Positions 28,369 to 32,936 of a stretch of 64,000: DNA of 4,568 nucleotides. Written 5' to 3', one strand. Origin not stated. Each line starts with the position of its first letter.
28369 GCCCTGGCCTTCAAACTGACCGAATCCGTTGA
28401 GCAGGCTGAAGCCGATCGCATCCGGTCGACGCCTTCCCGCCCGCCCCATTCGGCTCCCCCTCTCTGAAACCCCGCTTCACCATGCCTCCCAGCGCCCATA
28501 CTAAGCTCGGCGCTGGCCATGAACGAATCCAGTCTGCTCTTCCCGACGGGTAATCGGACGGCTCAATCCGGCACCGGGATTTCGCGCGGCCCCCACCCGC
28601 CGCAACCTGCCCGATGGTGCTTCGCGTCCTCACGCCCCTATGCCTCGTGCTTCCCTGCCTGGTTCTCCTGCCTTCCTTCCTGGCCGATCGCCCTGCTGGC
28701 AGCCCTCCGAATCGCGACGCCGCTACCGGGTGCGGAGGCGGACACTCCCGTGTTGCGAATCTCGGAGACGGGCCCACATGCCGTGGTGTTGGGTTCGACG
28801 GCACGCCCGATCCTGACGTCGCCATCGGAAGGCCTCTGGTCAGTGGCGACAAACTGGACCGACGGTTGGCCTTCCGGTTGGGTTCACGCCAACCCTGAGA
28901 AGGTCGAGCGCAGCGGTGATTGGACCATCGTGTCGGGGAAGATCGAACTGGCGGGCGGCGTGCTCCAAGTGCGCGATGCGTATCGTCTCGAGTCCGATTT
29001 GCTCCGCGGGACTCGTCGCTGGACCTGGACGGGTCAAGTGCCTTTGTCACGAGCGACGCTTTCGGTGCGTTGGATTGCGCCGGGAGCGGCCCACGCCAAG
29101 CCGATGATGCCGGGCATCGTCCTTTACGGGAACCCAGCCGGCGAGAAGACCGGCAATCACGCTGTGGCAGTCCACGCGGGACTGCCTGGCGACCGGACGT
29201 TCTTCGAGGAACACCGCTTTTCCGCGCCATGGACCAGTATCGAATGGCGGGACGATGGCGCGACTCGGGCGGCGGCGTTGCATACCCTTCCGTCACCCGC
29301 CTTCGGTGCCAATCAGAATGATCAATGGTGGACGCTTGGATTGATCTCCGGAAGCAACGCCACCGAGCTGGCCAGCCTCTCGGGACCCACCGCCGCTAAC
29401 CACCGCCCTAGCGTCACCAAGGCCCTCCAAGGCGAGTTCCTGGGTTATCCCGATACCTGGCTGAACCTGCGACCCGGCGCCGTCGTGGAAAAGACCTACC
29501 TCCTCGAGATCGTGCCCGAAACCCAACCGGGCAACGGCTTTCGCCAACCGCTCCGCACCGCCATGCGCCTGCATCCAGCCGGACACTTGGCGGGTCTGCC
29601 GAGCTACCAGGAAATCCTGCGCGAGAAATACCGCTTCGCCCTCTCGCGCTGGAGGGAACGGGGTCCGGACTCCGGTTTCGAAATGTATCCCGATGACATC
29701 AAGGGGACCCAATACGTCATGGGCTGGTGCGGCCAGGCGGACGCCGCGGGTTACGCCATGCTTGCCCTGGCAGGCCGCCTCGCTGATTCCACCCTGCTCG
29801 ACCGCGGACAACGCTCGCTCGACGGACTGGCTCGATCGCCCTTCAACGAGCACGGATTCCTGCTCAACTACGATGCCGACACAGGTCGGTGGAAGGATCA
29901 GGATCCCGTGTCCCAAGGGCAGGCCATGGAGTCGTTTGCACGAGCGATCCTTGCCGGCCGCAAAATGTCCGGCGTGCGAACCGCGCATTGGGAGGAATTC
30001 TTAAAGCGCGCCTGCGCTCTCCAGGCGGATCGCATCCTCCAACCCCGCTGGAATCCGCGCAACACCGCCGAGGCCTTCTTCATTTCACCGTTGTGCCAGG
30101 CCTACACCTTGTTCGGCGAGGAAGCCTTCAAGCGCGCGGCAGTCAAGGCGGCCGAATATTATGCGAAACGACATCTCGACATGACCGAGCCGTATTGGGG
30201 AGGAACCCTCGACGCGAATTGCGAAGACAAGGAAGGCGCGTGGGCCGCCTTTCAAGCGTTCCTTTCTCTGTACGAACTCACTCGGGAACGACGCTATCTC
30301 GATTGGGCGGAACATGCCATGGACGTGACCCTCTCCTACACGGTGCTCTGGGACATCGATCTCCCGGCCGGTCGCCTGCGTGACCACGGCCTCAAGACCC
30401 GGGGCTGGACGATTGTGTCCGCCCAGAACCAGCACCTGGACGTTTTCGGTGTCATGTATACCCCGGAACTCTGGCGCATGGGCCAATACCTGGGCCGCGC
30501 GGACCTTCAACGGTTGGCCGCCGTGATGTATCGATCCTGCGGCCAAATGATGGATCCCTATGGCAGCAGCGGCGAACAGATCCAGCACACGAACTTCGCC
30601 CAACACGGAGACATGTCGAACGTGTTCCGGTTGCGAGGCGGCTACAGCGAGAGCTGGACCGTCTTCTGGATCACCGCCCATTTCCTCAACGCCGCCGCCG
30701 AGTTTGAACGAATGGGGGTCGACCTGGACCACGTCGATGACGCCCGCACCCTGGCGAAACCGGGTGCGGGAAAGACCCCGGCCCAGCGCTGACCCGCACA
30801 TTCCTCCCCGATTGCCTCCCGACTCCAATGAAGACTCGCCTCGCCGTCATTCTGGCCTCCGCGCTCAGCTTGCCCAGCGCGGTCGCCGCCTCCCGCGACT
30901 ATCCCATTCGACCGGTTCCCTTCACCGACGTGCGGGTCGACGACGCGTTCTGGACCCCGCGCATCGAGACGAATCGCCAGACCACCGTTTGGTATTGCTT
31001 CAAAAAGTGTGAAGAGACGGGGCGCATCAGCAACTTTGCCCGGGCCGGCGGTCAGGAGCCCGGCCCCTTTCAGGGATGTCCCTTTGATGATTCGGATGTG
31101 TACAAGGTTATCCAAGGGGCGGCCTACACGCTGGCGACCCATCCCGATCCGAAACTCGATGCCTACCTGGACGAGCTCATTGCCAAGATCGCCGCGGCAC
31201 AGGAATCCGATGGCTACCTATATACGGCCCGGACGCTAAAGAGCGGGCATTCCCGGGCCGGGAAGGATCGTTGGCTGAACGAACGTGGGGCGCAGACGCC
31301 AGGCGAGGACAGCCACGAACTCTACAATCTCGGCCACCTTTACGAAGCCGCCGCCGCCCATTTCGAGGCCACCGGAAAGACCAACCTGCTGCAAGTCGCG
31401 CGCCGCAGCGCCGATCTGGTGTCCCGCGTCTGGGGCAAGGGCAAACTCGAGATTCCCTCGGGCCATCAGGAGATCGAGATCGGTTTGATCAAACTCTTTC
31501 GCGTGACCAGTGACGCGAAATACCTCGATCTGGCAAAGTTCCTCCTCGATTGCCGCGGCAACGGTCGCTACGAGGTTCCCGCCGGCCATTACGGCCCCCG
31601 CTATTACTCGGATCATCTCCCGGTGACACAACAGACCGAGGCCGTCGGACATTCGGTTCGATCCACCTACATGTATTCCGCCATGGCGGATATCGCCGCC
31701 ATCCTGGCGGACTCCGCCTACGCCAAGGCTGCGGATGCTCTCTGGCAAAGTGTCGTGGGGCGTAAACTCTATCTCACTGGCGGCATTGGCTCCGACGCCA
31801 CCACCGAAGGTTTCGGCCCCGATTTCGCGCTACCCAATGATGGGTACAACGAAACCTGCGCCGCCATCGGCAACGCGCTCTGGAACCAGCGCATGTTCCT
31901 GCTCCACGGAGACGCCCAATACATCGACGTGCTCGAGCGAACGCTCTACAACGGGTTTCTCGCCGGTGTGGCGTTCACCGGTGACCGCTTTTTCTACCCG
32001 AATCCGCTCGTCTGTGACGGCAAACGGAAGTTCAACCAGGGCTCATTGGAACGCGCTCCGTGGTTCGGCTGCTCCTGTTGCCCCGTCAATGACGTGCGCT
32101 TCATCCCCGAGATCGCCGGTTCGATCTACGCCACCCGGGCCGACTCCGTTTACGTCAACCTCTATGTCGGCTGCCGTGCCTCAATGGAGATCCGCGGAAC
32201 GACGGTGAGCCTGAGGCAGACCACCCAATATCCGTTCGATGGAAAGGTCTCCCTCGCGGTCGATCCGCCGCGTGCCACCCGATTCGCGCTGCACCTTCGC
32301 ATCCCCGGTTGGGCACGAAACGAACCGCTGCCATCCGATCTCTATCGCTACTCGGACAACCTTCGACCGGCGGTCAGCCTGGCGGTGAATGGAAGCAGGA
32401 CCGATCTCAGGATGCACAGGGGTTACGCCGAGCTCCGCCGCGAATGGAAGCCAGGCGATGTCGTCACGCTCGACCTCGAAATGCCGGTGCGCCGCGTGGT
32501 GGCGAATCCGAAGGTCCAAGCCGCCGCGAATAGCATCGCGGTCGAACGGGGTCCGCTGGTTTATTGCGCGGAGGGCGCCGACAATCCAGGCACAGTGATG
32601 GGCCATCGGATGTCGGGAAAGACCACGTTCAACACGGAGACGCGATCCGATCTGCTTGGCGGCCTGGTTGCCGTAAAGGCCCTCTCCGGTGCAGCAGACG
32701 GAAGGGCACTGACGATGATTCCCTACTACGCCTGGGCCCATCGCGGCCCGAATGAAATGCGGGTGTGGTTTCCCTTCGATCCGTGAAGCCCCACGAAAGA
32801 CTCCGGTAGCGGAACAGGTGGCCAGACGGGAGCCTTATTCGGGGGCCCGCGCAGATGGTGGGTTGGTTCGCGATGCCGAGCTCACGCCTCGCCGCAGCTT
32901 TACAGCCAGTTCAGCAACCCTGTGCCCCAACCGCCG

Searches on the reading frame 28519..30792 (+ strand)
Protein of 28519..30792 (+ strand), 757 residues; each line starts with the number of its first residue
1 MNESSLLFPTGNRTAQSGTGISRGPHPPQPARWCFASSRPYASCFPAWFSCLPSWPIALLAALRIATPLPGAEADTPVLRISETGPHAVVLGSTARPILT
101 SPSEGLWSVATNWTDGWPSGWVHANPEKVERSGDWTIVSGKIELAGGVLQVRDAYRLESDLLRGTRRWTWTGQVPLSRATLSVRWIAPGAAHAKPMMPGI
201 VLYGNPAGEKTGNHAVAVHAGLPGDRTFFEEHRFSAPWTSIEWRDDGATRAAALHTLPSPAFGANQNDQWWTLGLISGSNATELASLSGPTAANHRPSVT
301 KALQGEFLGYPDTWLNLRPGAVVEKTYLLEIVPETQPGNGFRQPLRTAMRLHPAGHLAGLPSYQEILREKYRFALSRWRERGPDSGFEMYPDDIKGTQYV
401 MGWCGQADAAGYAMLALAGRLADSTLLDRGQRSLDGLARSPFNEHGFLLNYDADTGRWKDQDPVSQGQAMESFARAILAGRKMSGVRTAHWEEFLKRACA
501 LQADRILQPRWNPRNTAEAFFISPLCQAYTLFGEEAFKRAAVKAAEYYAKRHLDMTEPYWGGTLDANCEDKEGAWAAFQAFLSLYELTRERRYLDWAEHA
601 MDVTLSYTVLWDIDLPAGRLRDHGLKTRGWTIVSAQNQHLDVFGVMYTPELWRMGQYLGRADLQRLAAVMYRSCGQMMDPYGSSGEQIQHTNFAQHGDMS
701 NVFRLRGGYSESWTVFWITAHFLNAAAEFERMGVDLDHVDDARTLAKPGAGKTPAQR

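Call 6: search_protein_families(library=pfam, proteins=[window:28519-30792:+], max_evalue=0.01)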
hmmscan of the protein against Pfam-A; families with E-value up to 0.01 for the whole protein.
window:28519-30792:+ (757 aa): 1 family
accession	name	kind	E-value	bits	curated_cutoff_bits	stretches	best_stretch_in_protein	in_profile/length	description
PF07944.18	Beta-AFase-like_GH127_cat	-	0.0041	16.6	24.9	1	522-603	131-206/376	Beta-L-arabinofuranosidase, GH127 catalytic domain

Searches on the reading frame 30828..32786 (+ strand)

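Call 71: search_protein_families(library=pfam, proteins=[window:30828-32786:+], max_evalue=0.0001)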
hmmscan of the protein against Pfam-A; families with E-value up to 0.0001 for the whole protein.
window:30828-32786:+ (652 aa): 3 families
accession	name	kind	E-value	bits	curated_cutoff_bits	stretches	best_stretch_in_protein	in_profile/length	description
PF07944.18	Beta-AFase-like_GH127_cat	-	4.9e-104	348.8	24.9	1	34-429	1-374/376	Beta-L-arabinofuranosidase, GH127 catalytic domain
PF20737.2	Glyco_hydro127C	-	1.8e-24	85.7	23.7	1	554-649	1-71/71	Glycoside hydrolase family 127 C-terminal domain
PF20736.2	Glyco_hydro127M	-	1.9e-22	79.6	24.2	1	441-552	2-95/95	Beta-L-arabinofuranosidase, GH127 middle domain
